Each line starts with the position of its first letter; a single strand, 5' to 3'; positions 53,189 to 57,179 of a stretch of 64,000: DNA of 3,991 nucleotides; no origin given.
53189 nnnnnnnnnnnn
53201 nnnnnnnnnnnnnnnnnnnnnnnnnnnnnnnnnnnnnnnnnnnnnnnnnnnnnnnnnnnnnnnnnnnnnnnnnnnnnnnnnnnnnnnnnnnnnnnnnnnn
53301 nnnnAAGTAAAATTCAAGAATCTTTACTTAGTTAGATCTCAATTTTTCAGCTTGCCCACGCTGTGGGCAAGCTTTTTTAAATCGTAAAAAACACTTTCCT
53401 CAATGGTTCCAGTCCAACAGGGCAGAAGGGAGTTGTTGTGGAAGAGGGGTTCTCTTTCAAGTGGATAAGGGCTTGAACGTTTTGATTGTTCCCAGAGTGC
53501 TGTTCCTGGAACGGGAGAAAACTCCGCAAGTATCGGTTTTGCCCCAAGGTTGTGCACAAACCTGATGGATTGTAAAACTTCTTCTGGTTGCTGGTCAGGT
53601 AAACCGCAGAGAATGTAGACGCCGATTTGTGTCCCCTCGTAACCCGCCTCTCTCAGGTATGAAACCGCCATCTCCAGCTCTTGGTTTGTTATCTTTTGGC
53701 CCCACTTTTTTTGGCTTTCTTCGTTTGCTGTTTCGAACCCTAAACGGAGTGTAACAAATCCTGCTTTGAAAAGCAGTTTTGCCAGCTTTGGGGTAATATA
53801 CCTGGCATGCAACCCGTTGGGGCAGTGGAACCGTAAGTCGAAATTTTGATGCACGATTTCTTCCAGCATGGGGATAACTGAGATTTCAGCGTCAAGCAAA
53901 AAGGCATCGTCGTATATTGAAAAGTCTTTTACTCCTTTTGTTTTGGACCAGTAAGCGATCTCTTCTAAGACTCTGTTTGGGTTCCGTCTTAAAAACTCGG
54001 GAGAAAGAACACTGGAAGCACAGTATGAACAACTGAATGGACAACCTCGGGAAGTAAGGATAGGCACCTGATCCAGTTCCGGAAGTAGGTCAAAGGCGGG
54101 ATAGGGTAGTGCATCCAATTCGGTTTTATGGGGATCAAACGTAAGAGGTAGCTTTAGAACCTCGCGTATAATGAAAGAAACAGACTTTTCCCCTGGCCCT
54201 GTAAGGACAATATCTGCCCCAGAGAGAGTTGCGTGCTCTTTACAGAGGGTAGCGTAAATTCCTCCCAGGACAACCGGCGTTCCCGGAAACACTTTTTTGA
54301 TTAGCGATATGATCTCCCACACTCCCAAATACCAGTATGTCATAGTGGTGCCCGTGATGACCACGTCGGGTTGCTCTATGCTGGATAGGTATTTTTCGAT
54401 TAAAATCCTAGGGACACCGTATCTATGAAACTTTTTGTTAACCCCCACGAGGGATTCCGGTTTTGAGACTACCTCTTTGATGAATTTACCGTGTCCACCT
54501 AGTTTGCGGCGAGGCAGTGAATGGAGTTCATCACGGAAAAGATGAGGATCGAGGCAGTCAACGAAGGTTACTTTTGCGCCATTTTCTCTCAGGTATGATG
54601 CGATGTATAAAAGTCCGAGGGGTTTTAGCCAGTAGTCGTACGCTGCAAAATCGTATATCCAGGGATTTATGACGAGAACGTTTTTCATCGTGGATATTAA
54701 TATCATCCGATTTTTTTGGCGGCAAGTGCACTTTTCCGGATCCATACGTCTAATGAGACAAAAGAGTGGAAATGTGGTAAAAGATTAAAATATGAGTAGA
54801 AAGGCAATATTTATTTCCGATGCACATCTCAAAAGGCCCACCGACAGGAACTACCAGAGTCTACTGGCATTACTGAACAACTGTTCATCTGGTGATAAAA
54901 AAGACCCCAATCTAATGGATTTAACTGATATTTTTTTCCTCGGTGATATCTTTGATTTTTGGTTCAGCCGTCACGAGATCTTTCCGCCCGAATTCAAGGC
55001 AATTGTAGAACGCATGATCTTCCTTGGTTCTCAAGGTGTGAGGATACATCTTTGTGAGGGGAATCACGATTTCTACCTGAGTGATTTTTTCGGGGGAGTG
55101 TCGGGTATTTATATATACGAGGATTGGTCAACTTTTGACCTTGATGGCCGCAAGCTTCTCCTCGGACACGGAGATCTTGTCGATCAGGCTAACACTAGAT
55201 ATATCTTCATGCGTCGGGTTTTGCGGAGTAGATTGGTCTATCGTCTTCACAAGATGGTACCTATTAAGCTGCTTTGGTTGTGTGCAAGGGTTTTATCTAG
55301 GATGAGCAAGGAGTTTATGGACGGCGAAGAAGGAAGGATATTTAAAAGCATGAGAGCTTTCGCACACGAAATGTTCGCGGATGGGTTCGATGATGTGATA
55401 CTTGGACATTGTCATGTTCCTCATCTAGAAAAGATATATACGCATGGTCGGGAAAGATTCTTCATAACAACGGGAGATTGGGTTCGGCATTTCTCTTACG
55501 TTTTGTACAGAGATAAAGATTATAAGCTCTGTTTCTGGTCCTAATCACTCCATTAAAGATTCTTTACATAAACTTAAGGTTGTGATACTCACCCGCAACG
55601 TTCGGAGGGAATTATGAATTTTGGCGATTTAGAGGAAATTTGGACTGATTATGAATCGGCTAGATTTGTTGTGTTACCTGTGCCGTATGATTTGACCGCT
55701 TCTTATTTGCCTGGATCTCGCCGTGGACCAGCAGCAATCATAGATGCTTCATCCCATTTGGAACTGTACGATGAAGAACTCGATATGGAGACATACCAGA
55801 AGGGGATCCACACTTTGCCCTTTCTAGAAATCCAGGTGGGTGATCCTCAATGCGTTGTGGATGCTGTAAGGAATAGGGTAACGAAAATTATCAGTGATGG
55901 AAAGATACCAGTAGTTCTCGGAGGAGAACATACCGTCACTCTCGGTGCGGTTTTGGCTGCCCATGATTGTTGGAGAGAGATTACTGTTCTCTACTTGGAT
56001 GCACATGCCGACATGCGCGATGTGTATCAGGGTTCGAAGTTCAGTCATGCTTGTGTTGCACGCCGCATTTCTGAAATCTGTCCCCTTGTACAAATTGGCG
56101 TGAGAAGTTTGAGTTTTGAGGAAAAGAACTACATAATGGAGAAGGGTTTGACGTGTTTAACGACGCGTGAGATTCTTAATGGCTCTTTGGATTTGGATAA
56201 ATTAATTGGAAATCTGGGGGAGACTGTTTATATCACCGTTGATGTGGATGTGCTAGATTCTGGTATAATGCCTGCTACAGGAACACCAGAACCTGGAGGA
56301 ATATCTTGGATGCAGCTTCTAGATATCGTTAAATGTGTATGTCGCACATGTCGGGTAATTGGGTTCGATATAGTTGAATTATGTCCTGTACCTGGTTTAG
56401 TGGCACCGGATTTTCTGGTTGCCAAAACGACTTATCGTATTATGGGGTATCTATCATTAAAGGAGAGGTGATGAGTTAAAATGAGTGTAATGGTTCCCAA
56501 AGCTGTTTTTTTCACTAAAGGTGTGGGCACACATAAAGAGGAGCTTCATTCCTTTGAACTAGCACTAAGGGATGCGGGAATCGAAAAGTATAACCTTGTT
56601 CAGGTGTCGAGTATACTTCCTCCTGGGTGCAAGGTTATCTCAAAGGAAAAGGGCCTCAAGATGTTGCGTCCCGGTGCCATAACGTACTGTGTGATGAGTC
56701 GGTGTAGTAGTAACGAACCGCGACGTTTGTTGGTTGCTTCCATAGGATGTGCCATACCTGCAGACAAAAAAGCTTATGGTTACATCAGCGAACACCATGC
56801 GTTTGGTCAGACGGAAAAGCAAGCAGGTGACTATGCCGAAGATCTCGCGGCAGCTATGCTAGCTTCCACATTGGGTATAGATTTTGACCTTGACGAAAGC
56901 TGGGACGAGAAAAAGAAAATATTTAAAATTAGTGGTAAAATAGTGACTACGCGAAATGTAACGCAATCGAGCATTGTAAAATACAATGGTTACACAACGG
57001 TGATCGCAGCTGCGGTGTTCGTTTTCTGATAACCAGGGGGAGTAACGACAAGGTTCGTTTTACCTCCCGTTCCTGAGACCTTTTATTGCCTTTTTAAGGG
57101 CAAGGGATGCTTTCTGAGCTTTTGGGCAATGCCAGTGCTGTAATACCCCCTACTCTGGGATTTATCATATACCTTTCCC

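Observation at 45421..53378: Candidate undescribed surface/export module: stand-alone Skp-like chaperone, TPR plus beta-barrel outer-membrane protein, and a 1,834-aa FecR-headed giant protein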

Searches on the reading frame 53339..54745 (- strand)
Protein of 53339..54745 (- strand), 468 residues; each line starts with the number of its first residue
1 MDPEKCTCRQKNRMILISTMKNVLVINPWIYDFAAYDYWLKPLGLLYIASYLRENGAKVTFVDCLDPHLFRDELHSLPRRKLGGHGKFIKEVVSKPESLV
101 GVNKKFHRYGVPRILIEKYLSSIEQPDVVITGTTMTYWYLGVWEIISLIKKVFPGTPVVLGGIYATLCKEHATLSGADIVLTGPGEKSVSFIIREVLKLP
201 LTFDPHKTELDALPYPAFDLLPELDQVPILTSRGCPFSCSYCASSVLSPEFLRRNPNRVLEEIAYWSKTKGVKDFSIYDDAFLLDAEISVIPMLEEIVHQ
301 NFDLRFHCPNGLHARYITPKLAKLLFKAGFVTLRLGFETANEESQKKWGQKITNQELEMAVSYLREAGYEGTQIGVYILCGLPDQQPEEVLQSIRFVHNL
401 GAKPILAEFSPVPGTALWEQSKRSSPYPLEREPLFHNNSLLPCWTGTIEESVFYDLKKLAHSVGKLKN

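Call 4: search_protein_families(library=pfam, proteins=[window:53339-54745:-], max_evalue=0.01)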
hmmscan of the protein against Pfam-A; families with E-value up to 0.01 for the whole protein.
window:53339-54745:- (468 aa): 2 families
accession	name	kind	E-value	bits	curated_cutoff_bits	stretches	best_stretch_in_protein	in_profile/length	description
PF04055.27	Radical_SAM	-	4.9e-18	66.3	29.5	1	230-394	2-163/166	Radical SAM superfamily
PF02310.24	B12-binding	-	9.2e-12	45.3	32.1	1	124-188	50-116/121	B12 binding domain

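Call 5: search_protein_families(library=ncbifam, proteins=[window:53339-54745:-], max_evalue=0.01)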
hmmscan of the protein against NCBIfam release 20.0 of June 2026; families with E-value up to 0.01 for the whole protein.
window:53339-54745:- (468 aa): 25 families
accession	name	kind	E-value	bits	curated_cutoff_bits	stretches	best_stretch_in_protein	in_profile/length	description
NF038361.1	rSAM_Sden_1168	equivalog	1.8e-23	82.9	575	1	227-422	283-474/560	Sden_1168 family B12-binding radical SAM P-methyltransferase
TIGR02026.1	BchE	equivalog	2.1e-19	69.8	481.35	1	231-405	199-370/497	magnesium-protoporphyrin IX monomethyl ester anaerobic oxidative cyclase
TIGR04072.2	rSAM_ladder_B12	equivalog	2.1e-19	69.5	360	1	134-402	77-351/443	lipid biosynthesis B12-binding/radical SAM protein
NF050148.1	rSAM_ApyD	equivalog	4e-17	61.9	750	1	205-420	174-392/645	RiPP biosynthesis radical SAM protein ApyD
TIGR04013.1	B12_SAM_MJ_1487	hypoth_equivalog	4.2e-17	62.1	251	2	128-269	45-191/382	TIGR04013 family B12-binding domain/radical SAM domain-containing protein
TIGR04479.1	bcpD_PhpK_rSAM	subfamily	1.6e-16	59.8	600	1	225-399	240-408/504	PhpK family radical SAM P-methyltransferase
TIGR04190.1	B12_SAM_Ta0216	equivalog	1.3e-15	57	500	1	212-401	208-395/554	TIGR04190 family B12-binding domain/radical SAM domain protein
TIGR03471.1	HpnJ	equivalog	4.2e-13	49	577.6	1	193-423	166-389/472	hopanoid biosynthesis associated radical SAM protein HpnJ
NF045585.1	rSAM_slr0320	equivalog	6.5e-09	34.8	775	1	227-400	236-409/511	photosystem II high light acclimation radical SAM protein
TIGR04295.1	B12_rSAM_oligo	hypoth_equivalog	1.7e-08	33.6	400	1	217-350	191-314/422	TIGR04295 family B12-binding domain-containing radical SAM protein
TIGR04385.1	B12_rSAM_cofa1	equivalog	2.2e-08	33.8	450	1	224-399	193-363/438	B12 lower ligand biosynthesis radical SAM protein BzaD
TIGR03975.1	rSAM_ocin_1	subfamily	1.5e-07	30.4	281.85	1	227-395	262-425/606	RiPP maturation radical SAM C-methyltransferase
TIGR04367.1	HpnR_B12_rSAM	equivalog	2.3e-07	29.7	650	1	229-423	189-375/490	hopanoid C-3 methylase HpnR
NF033070.1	rSAM_AprD4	equivalog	2.1e-05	23.6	500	1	218-418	188-387/456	AprD4 family radical SAM diol-dehydratase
TIGR00538.1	hemN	equivalog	0.00011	21.2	324.95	1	311-402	143-232/454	oxygen-independent coproporphyrinogen III oxidase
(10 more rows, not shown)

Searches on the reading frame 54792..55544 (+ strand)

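Call 49: search_protein_families(library=pfam, proteins=[window:54792-55544:+], max_evalue=0.001)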
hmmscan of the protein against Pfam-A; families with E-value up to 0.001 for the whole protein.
window:54792-55544:+ (250 aa): 1 family
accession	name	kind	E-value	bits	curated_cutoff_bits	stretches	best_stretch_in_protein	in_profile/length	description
PF00149.33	Metallophos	-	9.5e-09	36.4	21.5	1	6-209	4-190/191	Calcineurin-like phosphoesterase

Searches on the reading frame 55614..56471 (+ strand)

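Call 49: search_protein_families(library=pfam, proteins=[window:55614-56471:+], max_evalue=0.001)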
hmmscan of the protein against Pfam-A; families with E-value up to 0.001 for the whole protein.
window:55614-56471:+ (285 aa): 1 family
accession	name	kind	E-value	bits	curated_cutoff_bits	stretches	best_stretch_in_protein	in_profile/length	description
PF00491.26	Arginase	-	1.4e-62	212.1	22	1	17-259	2-258/280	Arginase family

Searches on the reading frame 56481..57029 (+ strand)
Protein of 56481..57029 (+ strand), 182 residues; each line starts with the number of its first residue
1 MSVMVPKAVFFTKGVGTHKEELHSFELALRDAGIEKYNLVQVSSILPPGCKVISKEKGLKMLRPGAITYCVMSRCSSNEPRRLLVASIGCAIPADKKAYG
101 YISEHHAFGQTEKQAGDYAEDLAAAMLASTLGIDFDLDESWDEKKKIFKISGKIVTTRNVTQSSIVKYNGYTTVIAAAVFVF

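Call 49: search_protein_families(library=pfam, proteins=[window:56481-57029:+], max_evalue=0.001)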
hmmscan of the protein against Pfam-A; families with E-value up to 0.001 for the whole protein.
window:56481-57029:+ (182 aa): 1 family
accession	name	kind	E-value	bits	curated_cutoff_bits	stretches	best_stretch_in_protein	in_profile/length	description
PF01862.21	PvlArgDC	-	1.8e-62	210.4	22.7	1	5-181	1-161/161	Pyruvoyl-dependent arginine decarboxylase (PvlArgDC)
